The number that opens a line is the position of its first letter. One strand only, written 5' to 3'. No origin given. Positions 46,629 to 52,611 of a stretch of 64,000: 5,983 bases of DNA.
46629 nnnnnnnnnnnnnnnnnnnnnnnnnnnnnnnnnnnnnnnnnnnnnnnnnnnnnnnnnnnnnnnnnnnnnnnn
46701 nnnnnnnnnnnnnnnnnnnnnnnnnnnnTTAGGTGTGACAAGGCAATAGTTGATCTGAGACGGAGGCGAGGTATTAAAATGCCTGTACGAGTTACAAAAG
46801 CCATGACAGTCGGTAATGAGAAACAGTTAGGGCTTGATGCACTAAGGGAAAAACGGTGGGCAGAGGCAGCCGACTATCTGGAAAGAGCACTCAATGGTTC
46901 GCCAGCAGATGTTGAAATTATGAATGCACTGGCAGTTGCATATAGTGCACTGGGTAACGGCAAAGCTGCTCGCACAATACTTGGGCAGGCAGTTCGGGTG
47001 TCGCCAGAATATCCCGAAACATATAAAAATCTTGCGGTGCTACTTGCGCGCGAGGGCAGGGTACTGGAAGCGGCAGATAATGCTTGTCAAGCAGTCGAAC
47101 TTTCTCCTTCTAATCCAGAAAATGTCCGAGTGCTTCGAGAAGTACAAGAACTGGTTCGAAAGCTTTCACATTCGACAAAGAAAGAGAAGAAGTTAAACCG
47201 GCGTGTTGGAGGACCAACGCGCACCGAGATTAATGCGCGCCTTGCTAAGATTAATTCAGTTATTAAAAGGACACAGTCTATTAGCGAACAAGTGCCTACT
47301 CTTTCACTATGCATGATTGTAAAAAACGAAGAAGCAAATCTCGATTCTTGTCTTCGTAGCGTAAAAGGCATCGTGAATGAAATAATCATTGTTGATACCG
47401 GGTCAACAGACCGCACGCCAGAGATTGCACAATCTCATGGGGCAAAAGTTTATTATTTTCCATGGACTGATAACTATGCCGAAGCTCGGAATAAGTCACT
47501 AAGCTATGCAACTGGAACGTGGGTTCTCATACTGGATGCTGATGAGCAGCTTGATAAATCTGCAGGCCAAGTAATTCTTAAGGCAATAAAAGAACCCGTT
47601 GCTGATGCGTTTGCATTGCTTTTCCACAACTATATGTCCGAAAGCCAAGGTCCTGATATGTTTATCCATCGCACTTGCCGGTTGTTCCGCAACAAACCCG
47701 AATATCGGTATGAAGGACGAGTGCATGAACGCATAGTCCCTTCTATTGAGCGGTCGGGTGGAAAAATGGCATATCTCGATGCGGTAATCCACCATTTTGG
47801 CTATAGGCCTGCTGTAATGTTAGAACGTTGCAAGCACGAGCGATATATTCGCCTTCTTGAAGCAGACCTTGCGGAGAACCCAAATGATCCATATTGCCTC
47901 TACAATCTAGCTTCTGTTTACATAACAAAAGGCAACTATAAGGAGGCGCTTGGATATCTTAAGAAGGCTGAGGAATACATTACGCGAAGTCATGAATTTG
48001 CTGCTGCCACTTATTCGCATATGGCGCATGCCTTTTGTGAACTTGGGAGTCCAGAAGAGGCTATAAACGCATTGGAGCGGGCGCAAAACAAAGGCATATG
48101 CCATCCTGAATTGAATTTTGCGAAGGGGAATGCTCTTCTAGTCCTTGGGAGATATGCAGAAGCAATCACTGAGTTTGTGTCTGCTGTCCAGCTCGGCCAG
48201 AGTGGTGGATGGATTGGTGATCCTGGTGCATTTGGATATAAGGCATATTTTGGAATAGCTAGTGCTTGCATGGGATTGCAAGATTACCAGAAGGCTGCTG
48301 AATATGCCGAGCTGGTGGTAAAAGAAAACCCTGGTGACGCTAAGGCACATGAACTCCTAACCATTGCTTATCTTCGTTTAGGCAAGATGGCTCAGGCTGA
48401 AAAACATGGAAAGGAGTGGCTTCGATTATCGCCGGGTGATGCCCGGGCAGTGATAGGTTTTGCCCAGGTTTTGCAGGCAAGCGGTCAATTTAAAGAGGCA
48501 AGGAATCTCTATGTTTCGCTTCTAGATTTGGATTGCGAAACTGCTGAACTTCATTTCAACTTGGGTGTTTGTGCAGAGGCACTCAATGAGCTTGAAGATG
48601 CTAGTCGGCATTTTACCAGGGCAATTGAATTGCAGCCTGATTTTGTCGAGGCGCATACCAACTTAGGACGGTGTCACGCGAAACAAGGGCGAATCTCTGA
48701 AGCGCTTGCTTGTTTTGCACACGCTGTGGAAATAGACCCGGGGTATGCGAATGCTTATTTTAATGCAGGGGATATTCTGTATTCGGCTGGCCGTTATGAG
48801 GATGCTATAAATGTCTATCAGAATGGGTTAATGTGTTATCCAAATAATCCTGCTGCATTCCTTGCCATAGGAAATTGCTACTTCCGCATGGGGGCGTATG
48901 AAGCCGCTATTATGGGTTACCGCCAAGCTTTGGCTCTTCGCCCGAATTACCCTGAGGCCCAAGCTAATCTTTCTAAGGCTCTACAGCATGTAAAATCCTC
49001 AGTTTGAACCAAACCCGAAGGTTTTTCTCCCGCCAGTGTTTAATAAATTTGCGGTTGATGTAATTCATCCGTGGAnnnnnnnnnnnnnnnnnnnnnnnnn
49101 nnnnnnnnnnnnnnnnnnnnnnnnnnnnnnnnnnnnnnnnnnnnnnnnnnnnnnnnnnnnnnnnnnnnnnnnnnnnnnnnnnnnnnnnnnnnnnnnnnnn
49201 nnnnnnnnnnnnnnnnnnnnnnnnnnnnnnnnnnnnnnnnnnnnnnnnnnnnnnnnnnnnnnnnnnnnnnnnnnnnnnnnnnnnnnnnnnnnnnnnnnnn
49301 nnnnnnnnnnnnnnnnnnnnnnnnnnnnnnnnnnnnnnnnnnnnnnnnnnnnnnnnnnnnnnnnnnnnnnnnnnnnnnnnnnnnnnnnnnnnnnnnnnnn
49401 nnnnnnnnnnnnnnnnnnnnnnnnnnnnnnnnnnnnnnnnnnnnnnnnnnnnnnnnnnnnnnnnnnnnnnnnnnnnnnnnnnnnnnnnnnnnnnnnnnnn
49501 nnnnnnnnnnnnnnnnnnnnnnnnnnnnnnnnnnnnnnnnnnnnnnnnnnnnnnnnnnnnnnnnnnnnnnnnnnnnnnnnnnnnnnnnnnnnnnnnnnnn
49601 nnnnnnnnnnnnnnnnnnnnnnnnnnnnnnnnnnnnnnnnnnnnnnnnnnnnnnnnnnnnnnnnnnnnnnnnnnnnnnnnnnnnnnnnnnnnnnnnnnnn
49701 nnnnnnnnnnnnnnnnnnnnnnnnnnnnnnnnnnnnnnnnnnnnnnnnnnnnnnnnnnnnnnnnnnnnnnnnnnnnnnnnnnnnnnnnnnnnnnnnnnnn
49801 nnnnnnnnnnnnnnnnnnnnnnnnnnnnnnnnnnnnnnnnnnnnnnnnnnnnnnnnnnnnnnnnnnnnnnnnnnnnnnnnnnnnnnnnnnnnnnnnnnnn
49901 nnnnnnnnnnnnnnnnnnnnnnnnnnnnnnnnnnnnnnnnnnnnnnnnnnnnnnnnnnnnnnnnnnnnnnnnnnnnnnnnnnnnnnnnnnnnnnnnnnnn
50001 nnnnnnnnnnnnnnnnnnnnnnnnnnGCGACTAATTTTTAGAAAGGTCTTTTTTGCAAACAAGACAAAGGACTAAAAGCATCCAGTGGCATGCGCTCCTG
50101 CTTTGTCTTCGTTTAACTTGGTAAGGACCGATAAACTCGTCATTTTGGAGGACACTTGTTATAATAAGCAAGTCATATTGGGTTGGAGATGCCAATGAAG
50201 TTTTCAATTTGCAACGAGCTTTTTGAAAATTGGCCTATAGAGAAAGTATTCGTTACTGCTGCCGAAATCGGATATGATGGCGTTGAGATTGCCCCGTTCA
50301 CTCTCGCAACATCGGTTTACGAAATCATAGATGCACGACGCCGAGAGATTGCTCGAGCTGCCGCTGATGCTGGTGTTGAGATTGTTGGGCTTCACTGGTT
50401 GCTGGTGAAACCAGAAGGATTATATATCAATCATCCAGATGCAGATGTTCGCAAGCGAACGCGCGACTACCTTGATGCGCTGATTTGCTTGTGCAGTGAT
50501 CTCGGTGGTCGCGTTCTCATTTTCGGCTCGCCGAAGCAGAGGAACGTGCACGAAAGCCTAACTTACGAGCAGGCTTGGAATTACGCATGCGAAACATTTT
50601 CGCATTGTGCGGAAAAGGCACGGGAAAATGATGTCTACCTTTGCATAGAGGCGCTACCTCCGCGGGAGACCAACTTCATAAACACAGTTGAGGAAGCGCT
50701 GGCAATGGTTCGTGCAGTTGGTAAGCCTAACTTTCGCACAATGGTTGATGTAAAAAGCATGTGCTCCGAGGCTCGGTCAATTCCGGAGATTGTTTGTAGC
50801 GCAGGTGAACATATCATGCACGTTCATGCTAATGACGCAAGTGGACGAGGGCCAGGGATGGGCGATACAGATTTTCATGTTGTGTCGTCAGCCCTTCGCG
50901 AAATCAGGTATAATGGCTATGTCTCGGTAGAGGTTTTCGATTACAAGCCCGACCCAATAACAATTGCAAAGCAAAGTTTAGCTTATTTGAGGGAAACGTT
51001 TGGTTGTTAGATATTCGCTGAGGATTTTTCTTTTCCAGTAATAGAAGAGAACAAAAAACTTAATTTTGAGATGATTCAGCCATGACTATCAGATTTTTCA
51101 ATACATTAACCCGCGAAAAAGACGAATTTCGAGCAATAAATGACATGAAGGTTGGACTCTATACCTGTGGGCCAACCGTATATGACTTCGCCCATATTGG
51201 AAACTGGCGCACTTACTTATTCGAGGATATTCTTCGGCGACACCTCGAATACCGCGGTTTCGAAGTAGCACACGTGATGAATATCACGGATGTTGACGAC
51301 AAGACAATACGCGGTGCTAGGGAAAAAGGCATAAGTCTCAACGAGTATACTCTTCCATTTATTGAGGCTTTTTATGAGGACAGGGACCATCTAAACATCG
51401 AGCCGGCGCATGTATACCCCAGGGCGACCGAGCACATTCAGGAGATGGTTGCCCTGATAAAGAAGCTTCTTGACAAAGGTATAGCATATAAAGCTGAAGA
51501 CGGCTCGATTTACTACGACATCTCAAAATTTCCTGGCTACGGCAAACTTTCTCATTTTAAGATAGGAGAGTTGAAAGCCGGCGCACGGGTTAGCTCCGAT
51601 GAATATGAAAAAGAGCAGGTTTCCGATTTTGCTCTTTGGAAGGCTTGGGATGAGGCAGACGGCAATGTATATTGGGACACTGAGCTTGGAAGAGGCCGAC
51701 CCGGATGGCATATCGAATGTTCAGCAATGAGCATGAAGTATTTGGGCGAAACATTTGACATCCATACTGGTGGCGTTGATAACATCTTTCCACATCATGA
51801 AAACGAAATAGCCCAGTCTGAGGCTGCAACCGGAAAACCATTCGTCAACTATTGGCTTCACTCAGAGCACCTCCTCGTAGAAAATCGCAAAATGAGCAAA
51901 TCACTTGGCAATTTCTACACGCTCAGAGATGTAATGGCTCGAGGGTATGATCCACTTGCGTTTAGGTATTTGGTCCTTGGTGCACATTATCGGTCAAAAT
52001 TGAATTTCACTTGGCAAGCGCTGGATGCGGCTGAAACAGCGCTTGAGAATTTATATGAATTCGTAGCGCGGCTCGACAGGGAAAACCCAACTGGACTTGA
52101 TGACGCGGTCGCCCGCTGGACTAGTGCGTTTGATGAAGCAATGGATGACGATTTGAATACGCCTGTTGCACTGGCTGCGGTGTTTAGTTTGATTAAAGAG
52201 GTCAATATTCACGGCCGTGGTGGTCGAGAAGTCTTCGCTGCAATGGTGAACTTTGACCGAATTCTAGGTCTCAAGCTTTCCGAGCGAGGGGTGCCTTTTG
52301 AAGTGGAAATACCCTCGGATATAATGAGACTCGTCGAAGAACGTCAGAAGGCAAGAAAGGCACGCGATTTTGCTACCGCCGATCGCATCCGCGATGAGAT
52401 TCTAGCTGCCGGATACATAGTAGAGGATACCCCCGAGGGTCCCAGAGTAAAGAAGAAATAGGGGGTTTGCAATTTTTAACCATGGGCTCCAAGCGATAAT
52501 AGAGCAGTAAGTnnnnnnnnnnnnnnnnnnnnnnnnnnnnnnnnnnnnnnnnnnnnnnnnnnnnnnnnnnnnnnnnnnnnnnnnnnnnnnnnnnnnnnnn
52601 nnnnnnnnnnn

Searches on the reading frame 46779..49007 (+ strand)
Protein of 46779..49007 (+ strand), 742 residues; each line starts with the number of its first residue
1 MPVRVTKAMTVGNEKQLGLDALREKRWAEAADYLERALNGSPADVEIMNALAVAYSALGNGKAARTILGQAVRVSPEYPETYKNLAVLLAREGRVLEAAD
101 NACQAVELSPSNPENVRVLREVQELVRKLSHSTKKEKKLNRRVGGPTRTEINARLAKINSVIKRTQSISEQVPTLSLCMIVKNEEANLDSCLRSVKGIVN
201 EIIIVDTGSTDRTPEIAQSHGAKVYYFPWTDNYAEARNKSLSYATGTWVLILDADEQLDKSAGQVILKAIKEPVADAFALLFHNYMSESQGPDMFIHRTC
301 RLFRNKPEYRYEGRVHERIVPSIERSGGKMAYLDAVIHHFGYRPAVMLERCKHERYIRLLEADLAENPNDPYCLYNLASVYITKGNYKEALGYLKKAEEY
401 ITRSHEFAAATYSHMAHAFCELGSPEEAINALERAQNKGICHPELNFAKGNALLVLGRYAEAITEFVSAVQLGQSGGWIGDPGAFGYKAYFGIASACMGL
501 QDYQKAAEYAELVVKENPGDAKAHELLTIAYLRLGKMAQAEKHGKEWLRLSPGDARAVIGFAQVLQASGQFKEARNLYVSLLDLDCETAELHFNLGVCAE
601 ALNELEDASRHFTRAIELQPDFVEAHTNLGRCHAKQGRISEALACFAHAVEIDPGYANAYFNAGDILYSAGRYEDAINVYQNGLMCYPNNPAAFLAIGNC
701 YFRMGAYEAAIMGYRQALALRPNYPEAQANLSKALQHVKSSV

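Call 11: search_protein_families(library=pfam, proteins=[window:46779-49007:+])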
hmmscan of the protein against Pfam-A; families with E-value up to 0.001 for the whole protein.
window:46779-49007:+ (742 aa): 34 families (the best 25 are shown)
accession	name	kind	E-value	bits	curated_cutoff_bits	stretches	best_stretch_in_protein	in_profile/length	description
PF07719.23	TPR_2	-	4.8e-56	182.7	27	4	624-655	2-33/34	Tetratricopeptide repeat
PF13432.12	TPR_16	-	1.9e-51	172.5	32.7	6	601-657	9-65/65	Tetratricopeptide repeat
PF14559.12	TPR_19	-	1.8e-48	163.1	25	6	21-85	1-64/68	Tetratricopeptide repeat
PF00515.34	TPR_1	-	6.6e-47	155.9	27.8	3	624-656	2-34/34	Tetratricopeptide repeat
PF13414.12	TPR_11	-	3.4e-45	151.9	26.8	4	664-705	1-42/42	TPR repeat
PF13431.12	TPR_17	-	1.9e-40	134.2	24.4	2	612-643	2-33/34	Tetratricopeptide repeat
PF13424.12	TPR_12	-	2.4e-40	137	30.1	4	374-435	5-71/77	Tetratricopeptide repeat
PF13428.12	TPR_14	-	1.5e-39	130.8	23.5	0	50-87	6-43/44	Tetratricopeptide repeat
PF13181.12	TPR_8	-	2.7e-39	130.4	25.7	1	624-655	2-33/34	Tetratricopeptide repeat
PF13176.12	TPR_7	-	7.7e-26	88.4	27.9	0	374-396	2-24/36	Tetratricopeptide repeat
PF00535.33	Glycos_transf_2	-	1.2e-24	87.6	23.3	1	176-286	1-119/168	Glycosyl transferase family 2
PF12895.13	ANAPC3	-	4.9e-21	75.2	27.2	1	364-435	16-82/82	Anaphase-promoting complex, cyclosome, subunit 3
PF13371.12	TPR_9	-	1.1e-20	73.8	35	0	669-728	7-66/73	Tetratricopeptide repeat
PF13174.12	TPR_6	-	9.8e-17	60.8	26.3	0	693-723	2-32/33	Tetratricopeptide repeat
PF23914.1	TPR_CcmH_CycH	-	1.5e-16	61.1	42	0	515-618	44-150/158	Cytochrome c-type biogenesis protein H TPR domain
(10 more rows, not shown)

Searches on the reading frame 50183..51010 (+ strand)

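Call 11: search_protein_families(library=pfam, proteins=[window:50183-51010:+])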
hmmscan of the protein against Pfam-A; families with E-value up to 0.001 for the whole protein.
window:50183-51010:+ (275 aa): 1 family
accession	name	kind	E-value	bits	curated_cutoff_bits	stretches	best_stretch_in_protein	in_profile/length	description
PF01261.30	AP_endonuc_2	-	1.2e-42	146.8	31.1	1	25-271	3-248/249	Xylose isomerase-like TIM barrel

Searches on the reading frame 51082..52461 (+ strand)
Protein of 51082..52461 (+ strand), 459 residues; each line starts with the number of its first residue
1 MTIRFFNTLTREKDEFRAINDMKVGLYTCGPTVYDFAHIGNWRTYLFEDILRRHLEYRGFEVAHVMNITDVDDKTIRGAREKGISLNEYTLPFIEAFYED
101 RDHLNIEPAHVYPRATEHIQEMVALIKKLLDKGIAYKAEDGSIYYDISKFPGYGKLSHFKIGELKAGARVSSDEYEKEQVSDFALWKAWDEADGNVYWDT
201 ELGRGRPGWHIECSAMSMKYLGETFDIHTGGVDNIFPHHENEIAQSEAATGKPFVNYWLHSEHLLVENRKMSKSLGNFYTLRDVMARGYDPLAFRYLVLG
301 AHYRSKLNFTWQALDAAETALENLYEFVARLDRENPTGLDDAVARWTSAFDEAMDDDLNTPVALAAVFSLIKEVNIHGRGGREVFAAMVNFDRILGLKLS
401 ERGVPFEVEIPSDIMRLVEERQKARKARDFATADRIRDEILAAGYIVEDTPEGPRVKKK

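Call 11: search_protein_families(library=pfam, proteins=[window:51082-52461:+])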
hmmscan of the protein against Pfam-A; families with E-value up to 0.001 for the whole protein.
window:51082-52461:+ (459 aa): 6 families
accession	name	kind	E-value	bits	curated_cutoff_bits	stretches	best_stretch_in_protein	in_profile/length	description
PF01406.26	tRNA-synt_1e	-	2.6e-113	378.8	27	1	17-317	3-299/301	tRNA synthetases class I (C) catalytic domain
PF09334.17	tRNA-synt_1g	-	2.7e-12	46.6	20.1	2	36-144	13-122/391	tRNA synthetases class I (M)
PF09190.17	DALR_2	-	9.7e-12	45.7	22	1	349-384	1-38/57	DALR domain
PF23493.1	CysS_C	-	1.6e-07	31.7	23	1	409-451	3-45/51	Cysteinyl-tRNA ligase anticodon binding domain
PF01921.24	tRNA-synt_1f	-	9.8e-05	21.9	27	0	30-72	29-71/360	tRNA synthetases class I (K)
PF00133.28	tRNA-synt_1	-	0.00061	19.1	22.7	0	225-309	329-413/414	tRNA synthetases class I (I, L, M and V)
